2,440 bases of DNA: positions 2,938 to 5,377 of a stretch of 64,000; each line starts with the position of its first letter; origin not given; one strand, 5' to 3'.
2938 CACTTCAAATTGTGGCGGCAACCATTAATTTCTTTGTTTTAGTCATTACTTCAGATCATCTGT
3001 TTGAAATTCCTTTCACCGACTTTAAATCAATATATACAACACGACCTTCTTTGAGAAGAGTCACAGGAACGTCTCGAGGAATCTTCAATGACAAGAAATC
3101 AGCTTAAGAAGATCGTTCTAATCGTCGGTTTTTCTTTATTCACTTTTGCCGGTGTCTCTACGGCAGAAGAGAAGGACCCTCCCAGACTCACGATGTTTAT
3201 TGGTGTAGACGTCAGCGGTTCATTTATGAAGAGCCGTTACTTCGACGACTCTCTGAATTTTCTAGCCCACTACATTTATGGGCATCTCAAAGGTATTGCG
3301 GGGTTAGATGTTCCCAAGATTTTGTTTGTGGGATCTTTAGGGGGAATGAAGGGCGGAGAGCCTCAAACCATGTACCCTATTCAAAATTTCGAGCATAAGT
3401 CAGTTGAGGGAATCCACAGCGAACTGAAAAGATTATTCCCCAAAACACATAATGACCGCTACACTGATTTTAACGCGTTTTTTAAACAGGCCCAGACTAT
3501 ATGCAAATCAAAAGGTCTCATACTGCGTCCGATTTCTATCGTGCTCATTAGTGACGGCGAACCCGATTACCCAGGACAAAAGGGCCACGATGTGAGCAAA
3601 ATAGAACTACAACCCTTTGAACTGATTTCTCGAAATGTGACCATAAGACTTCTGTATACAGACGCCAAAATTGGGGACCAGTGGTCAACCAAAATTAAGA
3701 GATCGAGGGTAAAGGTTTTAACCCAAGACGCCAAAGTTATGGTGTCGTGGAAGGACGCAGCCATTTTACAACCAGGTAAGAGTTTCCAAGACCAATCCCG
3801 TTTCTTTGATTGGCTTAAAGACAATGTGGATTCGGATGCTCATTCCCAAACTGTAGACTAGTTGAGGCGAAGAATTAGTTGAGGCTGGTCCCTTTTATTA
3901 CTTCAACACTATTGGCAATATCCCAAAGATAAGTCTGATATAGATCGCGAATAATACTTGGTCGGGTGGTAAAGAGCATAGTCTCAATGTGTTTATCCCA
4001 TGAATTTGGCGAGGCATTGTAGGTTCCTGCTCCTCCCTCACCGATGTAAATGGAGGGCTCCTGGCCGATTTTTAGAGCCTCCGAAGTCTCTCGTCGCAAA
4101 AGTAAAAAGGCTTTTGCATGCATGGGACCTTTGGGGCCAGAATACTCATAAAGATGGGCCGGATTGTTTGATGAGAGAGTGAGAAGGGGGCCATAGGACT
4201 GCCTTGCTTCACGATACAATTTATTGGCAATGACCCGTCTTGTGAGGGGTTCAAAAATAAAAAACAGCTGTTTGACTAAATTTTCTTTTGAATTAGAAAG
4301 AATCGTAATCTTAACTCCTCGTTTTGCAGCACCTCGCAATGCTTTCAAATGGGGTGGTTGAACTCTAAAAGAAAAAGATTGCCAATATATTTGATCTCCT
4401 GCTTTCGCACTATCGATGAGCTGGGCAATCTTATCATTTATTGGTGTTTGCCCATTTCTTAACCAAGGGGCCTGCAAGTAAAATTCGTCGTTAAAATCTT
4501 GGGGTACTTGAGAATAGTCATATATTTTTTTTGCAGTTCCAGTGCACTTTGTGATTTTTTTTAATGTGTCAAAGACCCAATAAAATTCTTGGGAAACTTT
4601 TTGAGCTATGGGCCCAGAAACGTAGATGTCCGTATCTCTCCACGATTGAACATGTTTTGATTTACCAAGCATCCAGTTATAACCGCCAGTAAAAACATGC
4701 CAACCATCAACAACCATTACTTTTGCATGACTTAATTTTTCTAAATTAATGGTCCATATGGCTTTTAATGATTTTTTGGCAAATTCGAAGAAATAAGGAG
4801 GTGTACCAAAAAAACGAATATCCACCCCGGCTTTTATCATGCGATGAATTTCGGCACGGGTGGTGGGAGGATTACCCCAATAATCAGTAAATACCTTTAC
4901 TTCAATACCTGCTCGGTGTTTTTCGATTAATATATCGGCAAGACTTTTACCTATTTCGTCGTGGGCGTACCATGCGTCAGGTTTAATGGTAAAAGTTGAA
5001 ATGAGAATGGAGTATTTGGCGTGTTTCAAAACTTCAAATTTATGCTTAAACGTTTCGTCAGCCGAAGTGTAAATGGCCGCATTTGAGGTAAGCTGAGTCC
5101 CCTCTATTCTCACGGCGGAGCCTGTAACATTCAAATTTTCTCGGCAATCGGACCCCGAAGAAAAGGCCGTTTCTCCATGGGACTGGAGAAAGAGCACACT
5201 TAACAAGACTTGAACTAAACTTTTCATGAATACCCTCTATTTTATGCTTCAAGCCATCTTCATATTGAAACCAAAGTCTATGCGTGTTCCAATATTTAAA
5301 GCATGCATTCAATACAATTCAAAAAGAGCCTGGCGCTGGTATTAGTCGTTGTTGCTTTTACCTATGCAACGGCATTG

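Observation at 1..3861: Uncharacterised three-gene envelope module: 15-residue tandem-repeat protein, polytopic membrane protein and periplasmic vWA/MIDAS protein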

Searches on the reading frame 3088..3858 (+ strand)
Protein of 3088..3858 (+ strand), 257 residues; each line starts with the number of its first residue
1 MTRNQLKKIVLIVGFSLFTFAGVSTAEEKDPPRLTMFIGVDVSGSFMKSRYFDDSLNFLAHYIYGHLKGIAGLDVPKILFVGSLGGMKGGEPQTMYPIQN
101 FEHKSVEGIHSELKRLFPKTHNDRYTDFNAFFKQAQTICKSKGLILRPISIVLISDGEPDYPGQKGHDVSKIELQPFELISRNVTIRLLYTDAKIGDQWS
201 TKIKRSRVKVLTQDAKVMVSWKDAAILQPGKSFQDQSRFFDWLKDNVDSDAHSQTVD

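Call 4: search_protein_families(library=pfam, proteins=[window:3088-3858:+], max_evalue=1)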
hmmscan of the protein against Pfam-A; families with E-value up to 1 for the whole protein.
window:3088-3858:+ (257 aa): 0 families

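Call 5: search_protein_families(library=ncbifam, proteins=[window:3088-3858:+], max_evalue=1)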
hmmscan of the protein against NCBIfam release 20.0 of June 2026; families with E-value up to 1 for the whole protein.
window:3088-3858:+ (257 aa): 0 families

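Call 6: search_protein_families(library=padloc, proteins=[window:3088-3858:+], max_evalue=1)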
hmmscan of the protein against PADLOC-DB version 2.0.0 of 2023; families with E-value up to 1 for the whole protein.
window:3088-3858:+ (257 aa): 0 families

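Call 7: search_solved_structures(query=window:3088-3858:+, max_evalue=10)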
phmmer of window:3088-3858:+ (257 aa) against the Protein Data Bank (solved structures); distinct sequences matched with E-value up to 10: 4.
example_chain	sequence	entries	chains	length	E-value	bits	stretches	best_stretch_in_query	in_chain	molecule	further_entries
9uas_X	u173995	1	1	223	0.82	12.5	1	51-88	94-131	LhcbM8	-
9vjs_c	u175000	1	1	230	0.85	12.4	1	51-88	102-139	LHC-3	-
9v7t_c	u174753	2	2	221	0.87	12.4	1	51-88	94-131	LHCE 3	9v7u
9vfj_3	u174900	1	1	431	1.7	11.5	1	51-88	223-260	LHCI-3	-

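Call 8: find_encoding_contigs(protein=window:3088-3858:+, flank=10000, max_places=6)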
Protein window:3088-3858:+ (257 aa): 1 contig read that carries it; 1 place shown.
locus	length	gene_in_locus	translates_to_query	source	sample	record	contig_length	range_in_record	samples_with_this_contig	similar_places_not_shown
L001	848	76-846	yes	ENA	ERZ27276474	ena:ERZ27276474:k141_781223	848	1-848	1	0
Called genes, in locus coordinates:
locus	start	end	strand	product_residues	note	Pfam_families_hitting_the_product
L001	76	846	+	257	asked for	?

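Call 13: find_homologous_proteins(query=window:3088-3858:+, max_evalue=0.001)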
Query window:3088-3858:+ (257 aa): 848 proteins with E <= 0.001 among 1205 candidates; the best 120 are listed.
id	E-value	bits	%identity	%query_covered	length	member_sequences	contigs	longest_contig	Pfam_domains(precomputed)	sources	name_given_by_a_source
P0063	1.5e-169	580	100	100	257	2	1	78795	-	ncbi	-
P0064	3.8e-90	320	57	97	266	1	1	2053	-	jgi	jgi:hypothetical protein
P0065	7.3e-88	313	61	92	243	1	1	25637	-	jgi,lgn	-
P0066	7.8e-88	312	55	98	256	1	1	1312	-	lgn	-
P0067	3.4e-87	310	54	98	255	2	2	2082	-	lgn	-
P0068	7.8e-87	309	54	99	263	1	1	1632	-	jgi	jgi:hypothetical protein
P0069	8.8e-87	309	59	88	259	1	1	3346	-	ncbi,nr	ncbi:MAG: hypothetical protein JXA66_00850 [Oligoflexia bacterium]|nr:hypothetical protein [Oligofle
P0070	1.4e-86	308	53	98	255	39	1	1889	-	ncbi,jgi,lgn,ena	-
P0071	2.2e-86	308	57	94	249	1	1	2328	-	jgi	jgi:hypothetical protein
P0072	2.3e-86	308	54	100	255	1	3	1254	-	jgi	jgi:hypothetical protein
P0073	3.3e-86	307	52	100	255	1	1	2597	-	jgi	jgi:hypothetical protein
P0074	4.9e-86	307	53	99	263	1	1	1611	-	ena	-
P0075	5.0e-86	306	57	89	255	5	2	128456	-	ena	-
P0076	6.0e-86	306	57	92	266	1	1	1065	-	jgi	jgi:hypothetical protein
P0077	6.5e-86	306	54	97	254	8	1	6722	-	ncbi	-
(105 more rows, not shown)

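Call 18: search_solved_structures(query=A1, max_evalue=10, show_alignments=3)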
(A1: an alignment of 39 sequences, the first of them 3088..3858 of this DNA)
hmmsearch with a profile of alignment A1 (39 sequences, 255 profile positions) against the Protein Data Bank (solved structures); distinct sequences matched with E-value up to 10: 0.

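Call 29: predict_structure(alignment_id=A1)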
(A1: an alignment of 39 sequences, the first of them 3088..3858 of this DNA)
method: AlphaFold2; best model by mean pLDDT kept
length: 257 residues; sequences in the alignment: 39
mean_pLDDT: 86.6   pTM: 0.81
mean pLDDT of the five models: 86.6, 85.4, 84.8, 82.9, 82.6
residues with pLDDT >= 90: 157; 70-90: 73; 50-70: 13; < 50: 14
segments of 3 or more residues with pLDDT < 50: 24-29, 251-257
pLDDT, mean of each block of 10 residues (from residue 1): 81 79 48 83 89 97 96 92 84 89 97 94 87 92 86 93 76 88 93 93 92 95 94 93 88 37
secondary structure, 60 per line:
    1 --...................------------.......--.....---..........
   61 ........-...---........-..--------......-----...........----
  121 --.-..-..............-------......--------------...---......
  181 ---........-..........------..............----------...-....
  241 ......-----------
elements in order: H3-21 E34-40 H44-47 H51-68 E76-83 E95-97 H106-116 H128-141 E149-154 H175-180 E184-191 H193-202 E209-214 H215-222 H237-246

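Call 85: search_protein_families(library=pfam, alignment_id=A1, max_evalue=1)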
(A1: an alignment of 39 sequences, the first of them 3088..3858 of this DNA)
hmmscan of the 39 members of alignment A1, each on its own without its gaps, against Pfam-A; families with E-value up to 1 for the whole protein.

A. member 1, window:3088-3858:+ (257 aa): 0 families

B. families by the number of members that match (of 39 scanned): 16 families
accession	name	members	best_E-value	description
PF20194.3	DUF6557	11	0.015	Family of unknown function (DUF6557)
PF06487.18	SAP18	7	0.04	Sin3 associated polypeptide p18 (SAP18)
PF10074.15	RovC_DNA-bd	5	0.065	T6SS, Transcription factor, DNA binding domain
PF13519.12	VWA_2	3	0.01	von Willebrand factor type A domain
PF04628.19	Sedlin_N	2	0.016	Sedlin, N-terminal conserved region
PF02301.23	HORMA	2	0.2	HORMA domain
PF23658.1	PDZ_CPAF_rel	1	0.033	CPAF-like PDZ domain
PF15554.11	FSIP1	1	0.069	FSIP1 family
PF22542.1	Utp8_C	1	0.11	Utp8, C-terminal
PF17408.7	MCD_N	1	0.12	Malonyl-CoA decarboxylase N-terminal domain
PF22709.1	Mu_Gam-Sipho_Gp157-TOTE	1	0.15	Mu Gam/Sipho_Gp157-like domain of the TOTE conflict systems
PF00092.34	VWA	1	0.16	von Willebrand factor type A domain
PF25201.1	nSTAND6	1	0.22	Novel STAND NTPase 6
PF13768.12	VWA_3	1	0.27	von Willebrand factor type A domain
PF14538.11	Raptor_N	1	0.35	Raptor N-terminal CASPase like domain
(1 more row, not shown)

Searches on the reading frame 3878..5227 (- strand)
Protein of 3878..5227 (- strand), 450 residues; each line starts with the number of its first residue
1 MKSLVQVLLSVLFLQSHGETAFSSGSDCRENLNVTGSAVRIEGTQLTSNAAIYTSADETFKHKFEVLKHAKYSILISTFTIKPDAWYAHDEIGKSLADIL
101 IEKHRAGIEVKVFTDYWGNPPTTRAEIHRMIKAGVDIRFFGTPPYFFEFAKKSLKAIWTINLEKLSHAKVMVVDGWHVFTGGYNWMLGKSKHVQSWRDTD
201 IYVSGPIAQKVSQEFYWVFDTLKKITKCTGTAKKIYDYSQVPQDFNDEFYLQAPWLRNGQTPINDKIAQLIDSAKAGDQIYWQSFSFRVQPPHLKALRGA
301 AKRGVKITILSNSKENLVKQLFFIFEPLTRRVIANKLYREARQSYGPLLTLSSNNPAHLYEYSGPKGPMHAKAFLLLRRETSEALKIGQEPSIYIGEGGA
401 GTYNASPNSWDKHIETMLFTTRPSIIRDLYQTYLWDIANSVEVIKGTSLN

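Call 4: search_protein_families(library=pfam, proteins=[window:3878-5227:-], max_evalue=1)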
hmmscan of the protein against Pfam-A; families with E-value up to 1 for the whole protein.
window:3878-5227:- (450 aa): 4 families
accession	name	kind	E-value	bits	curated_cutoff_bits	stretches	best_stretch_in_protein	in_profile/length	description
PF13091.12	PLDc_2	-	4.7e-25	88.4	27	2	65-215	3-128/132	PLD-like domain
PF00614.28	PLDc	-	0.0048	17.3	21.9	1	167-186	6-25/28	Phospholipase D Active site motif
PF01832.25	Glucosaminidase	-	0.11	13.7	30.2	1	5-74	11-87/123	Mannosyl-glycoprotein endo-beta-N-acetylglucosaminidase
PF11192.13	DUF2977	-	0.22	12.1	21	1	236-265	26-55/61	Protein of unknown function (DUF2977)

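Call 5: search_protein_families(library=ncbifam, proteins=[window:3878-5227:-], max_evalue=1)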
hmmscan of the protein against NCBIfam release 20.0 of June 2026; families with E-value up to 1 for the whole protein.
window:3878-5227:- (450 aa): 6 families
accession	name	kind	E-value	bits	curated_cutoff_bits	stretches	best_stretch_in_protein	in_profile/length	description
TIGR04265.1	bac_cardiolipin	equivalog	4.8e-21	75.2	290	1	49-315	120-369/483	cardiolipin synthase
NF008427.0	PRK11263.1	equivalog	1.3e-18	67.3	281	1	54-310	15-253/409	cardiolipin synthase ClsB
NF009107.0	PRK12452.1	equivalog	2.8e-16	59.3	787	1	48-220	140-301/509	cardiolipin synthase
NF038319.1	DISARM_DrmC_I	equivalog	1.5e-10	41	133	2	267-340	99-171/236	DISARM system phospholipase D-like protein DrmC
NF010492.0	PRK13912.1-3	equivalog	0.00022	20.8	297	1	265-320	37-89/178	nuclease NucT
NF010490.0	PRK13912.1-1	equivalog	0.005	17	211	1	263-314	31-79/159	nuclease NucT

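Call 6: search_protein_families(library=padloc, proteins=[window:3878-5227:-], max_evalue=1)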
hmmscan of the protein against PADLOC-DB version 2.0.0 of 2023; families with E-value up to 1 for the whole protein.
window:3878-5227:- (450 aa): 11 families
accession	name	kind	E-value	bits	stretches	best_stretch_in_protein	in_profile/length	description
PDLC02614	DrmC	-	2.1e-06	25.6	2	255-317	14-73/153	DrmC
PDLC02606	DrmC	-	0.00044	18.1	1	267-331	39-101/182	DrmC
PDLC02612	DrmC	-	0.0006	17.4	1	267-315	97-143/235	DrmC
PDLC03922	MkoB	-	0.00081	16.8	1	165-188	545-568/610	-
PDLC02585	DrmC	-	0.0015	16.1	1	267-315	110-156/253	DrmC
PDLC02616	DrmC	-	0.0042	14.7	1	51-179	74-178/224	DrmC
PDLC02588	DrmC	-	0.0057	14.3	1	269-310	111-150/256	DrmC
PDLC03924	MkoC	-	0.014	11.4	1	65-211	999-1124/1136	-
PDLC02591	DrmC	-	0.017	12.3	1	265-320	115-172/260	DrmC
PDLC02611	DrmC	-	0.033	12.4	1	66-118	4-48/138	DrmC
PDLC02597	DrmC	-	0.04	11.8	0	275-322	107-154/242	DrmC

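Call 46: list_cluster_members(proteins=[P0183, P0063, window:3878-5227:-])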
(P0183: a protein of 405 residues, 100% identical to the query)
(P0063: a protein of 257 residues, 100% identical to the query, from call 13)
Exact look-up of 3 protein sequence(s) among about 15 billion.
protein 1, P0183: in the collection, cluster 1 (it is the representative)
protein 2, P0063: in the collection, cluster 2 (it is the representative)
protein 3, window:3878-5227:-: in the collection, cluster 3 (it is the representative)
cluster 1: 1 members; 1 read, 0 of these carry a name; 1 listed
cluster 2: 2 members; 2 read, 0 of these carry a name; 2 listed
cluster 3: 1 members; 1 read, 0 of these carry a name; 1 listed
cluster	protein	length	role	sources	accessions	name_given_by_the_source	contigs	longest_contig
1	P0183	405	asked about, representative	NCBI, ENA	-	-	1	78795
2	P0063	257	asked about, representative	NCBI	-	-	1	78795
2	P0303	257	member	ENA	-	-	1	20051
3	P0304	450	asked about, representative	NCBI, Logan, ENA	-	-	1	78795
